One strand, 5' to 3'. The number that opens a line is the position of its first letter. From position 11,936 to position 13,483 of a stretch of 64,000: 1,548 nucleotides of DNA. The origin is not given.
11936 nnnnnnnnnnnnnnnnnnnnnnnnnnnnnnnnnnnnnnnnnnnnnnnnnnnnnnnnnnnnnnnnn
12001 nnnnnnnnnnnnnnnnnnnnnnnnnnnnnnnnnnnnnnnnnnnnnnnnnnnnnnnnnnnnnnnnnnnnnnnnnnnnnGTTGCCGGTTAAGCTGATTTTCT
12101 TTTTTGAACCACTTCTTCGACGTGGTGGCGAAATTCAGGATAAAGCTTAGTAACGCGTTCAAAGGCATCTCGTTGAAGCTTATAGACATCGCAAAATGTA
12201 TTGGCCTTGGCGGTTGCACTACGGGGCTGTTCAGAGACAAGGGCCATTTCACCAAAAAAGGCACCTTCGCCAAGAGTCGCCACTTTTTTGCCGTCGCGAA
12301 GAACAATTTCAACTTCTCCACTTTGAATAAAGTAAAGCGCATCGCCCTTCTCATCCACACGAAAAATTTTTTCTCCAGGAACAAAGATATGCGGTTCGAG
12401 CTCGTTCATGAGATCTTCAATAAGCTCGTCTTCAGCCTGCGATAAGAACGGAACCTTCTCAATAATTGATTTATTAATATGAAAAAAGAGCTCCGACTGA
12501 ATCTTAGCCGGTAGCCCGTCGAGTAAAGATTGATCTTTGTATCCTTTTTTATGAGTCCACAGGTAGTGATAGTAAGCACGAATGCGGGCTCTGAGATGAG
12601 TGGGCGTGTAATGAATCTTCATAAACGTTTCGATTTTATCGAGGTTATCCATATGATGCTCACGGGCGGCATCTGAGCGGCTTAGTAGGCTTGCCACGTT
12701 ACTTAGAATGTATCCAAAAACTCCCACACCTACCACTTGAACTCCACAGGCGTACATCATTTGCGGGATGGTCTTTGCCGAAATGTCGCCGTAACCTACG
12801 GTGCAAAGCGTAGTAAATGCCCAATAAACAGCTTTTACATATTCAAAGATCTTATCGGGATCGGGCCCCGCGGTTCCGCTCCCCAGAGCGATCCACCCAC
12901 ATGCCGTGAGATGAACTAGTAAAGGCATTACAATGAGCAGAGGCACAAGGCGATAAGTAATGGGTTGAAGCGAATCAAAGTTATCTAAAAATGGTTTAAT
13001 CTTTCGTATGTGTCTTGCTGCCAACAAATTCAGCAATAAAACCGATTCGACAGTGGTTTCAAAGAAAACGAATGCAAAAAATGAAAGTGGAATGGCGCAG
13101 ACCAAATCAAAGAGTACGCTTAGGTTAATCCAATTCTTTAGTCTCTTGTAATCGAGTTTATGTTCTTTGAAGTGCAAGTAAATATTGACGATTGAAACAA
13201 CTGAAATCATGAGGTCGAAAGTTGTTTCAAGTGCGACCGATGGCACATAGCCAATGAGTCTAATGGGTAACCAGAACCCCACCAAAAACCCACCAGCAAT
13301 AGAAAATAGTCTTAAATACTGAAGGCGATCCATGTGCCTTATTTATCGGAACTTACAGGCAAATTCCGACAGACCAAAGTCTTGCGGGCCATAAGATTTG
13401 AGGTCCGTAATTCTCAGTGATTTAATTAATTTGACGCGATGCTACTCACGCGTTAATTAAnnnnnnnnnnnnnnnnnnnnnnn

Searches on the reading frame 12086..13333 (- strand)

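Call 70: search_protein_families(library=pfam, proteins=[window:12086-13333:-], max_evalue=0.0001)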
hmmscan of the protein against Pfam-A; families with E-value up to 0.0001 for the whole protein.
window:12086-13333:- (415 aa): 3 families
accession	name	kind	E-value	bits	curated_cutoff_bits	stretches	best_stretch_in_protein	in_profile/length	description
PF00027.35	cNMP_binding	-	3.2e-22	78.7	27.5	1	317-395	4-86/89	Cyclic nucleotide-binding domain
PF07885.22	Ion_trans_2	-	1.6e-12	47.5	22.5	1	163-218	23-78/79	Ion channel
PF00520.37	Ion_trans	-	8.9e-11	41.9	25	1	35-219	38-235/241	Ion transport protein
